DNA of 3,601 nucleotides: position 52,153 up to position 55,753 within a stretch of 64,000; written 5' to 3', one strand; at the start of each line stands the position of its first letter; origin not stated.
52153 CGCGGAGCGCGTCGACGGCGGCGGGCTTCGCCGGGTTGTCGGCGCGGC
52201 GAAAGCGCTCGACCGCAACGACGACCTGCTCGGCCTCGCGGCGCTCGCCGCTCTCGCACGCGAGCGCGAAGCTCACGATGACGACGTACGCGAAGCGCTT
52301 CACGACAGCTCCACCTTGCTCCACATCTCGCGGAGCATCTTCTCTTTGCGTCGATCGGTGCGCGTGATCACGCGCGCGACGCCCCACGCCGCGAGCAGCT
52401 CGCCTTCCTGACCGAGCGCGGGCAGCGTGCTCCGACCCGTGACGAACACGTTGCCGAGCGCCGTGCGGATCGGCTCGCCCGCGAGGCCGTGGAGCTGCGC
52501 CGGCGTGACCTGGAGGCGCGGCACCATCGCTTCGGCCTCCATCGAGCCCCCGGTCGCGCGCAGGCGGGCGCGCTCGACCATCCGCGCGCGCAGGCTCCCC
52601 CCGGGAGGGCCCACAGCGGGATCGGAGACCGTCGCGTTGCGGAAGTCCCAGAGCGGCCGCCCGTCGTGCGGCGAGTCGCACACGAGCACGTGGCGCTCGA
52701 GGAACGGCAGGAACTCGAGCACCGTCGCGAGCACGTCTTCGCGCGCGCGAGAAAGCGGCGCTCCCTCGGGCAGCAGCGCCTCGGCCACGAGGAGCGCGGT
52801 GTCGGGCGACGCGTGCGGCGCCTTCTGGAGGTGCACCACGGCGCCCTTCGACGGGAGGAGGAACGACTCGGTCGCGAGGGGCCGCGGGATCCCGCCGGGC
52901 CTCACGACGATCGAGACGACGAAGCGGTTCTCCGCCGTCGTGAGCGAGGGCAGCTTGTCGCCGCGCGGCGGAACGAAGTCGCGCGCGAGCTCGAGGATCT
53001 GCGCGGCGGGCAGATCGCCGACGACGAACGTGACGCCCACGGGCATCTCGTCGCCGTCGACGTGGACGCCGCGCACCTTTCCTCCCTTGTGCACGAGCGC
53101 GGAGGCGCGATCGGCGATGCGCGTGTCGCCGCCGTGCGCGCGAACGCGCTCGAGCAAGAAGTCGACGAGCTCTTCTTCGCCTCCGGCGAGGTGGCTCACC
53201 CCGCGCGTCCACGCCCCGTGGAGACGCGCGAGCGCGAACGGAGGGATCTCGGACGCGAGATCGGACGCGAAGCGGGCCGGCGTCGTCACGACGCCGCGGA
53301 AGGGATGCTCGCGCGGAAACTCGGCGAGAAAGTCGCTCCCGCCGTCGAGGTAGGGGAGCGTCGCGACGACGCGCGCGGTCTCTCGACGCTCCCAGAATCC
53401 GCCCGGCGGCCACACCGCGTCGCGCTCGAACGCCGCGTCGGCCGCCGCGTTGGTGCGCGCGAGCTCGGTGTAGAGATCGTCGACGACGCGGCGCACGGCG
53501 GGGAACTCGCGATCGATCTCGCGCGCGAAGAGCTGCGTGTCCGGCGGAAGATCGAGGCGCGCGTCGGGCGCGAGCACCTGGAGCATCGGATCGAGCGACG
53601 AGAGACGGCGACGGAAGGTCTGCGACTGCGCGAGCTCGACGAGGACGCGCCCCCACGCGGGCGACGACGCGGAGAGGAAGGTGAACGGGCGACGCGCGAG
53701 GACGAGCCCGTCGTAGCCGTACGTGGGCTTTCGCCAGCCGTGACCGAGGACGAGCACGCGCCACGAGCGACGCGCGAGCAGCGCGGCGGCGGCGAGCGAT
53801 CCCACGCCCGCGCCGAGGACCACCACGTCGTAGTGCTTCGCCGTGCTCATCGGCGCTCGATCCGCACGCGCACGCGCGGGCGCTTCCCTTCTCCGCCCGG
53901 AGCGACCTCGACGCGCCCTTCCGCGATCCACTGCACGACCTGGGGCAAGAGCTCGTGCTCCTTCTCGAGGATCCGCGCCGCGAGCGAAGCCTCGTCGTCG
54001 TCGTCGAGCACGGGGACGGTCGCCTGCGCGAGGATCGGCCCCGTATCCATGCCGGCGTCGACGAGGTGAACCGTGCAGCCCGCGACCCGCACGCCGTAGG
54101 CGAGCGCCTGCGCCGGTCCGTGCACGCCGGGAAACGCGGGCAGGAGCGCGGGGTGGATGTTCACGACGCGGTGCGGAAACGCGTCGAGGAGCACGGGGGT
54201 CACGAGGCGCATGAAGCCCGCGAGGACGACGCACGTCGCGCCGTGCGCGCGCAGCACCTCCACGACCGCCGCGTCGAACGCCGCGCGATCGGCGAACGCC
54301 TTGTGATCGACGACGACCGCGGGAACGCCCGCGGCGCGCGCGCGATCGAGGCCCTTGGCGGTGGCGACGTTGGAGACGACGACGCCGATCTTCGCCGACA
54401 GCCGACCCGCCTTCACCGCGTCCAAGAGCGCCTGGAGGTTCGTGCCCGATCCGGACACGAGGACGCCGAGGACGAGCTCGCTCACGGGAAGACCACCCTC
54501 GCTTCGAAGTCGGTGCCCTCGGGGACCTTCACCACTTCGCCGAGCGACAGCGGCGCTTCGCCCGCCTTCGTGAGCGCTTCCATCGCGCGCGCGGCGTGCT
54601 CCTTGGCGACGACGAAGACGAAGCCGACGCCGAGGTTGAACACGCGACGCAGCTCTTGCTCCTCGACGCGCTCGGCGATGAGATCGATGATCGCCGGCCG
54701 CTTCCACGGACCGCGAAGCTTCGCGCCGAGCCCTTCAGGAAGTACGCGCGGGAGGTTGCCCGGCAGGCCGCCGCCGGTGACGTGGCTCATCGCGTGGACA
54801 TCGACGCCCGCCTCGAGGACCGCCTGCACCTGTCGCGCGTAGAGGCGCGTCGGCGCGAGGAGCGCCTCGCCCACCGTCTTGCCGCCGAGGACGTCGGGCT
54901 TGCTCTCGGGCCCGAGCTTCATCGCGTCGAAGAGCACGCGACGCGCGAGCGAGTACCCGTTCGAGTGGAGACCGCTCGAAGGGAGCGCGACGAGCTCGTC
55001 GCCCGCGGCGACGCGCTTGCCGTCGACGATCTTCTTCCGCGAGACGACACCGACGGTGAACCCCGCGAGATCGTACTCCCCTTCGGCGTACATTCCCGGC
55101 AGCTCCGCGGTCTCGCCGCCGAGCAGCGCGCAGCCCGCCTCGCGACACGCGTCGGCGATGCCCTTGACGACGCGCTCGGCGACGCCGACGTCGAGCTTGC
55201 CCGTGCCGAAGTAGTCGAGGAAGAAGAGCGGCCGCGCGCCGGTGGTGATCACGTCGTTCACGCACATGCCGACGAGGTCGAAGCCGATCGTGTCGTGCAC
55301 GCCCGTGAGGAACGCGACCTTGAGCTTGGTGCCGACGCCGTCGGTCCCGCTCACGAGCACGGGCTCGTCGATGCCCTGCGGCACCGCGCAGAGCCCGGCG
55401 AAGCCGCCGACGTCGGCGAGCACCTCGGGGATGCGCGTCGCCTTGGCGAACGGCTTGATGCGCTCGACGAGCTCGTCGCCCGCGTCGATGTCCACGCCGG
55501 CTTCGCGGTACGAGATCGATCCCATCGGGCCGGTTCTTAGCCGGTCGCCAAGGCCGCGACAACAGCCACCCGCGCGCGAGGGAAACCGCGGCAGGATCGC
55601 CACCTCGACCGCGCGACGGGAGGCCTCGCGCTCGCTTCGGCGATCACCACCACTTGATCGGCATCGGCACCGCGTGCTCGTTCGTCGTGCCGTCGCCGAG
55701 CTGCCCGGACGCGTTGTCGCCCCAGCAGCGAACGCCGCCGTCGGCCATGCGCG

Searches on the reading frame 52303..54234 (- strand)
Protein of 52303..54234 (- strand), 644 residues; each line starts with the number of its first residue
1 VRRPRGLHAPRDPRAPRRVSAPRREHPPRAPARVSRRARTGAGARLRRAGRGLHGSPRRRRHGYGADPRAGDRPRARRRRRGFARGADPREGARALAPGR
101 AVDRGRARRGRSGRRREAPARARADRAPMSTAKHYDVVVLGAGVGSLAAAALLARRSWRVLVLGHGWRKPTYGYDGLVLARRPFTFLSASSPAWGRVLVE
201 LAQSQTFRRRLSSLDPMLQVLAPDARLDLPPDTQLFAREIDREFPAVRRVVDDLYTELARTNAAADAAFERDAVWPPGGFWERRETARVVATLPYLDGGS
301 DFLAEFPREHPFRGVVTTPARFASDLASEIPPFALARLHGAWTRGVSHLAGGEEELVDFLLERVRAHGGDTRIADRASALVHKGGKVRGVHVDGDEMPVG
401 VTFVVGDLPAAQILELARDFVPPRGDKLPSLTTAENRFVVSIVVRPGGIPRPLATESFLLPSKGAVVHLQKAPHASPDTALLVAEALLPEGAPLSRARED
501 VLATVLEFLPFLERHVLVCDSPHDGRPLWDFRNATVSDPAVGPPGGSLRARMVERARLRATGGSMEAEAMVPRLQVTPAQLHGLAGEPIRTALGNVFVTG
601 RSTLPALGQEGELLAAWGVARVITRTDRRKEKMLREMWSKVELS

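Call 71: search_protein_families(library=pfam, proteins=[window:52303-54234:-], max_evalue=0.001)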
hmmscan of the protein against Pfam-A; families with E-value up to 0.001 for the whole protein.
window:52303-54234:- (644 aa): 2 families
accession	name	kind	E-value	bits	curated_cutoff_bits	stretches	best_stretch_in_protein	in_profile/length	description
PF13450.12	NAD_binding_8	-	8.4e-05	23.2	21.9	1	139-200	1-67/68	NAD(P)-binding Rossmann-like domain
PF00890.30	FAD_binding_2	-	0.00036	20.3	20.4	0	341-393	130-181/414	FAD binding domain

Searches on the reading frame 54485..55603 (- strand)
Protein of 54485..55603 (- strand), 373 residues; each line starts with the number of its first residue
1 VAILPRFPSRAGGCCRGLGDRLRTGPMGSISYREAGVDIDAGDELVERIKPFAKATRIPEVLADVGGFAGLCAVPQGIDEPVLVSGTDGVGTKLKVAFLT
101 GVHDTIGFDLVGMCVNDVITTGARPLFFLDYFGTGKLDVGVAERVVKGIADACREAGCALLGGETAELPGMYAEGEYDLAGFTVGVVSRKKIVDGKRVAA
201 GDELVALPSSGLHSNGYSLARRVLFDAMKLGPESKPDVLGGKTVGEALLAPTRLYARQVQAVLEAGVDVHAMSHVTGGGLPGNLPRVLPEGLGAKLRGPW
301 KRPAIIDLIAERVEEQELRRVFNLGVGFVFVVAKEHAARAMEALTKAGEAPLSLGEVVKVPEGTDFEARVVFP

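Call 69: search_protein_families(library=pfam, proteins=[window:54485-55603:-], max_evalue=0.00001)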
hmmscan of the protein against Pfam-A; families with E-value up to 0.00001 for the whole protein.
window:54485-55603:- (373 aa): 2 families
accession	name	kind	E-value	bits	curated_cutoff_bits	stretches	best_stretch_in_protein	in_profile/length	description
PF02769.27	AIRS_C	-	3.5e-27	95.9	23.1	1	200-362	2-150/156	AIR synthase related protein, C-terminal domain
PF00586.29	AIRS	-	1.1e-24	87.4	24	1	80-187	12-112/112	AIR synthase related protein, N-terminal domain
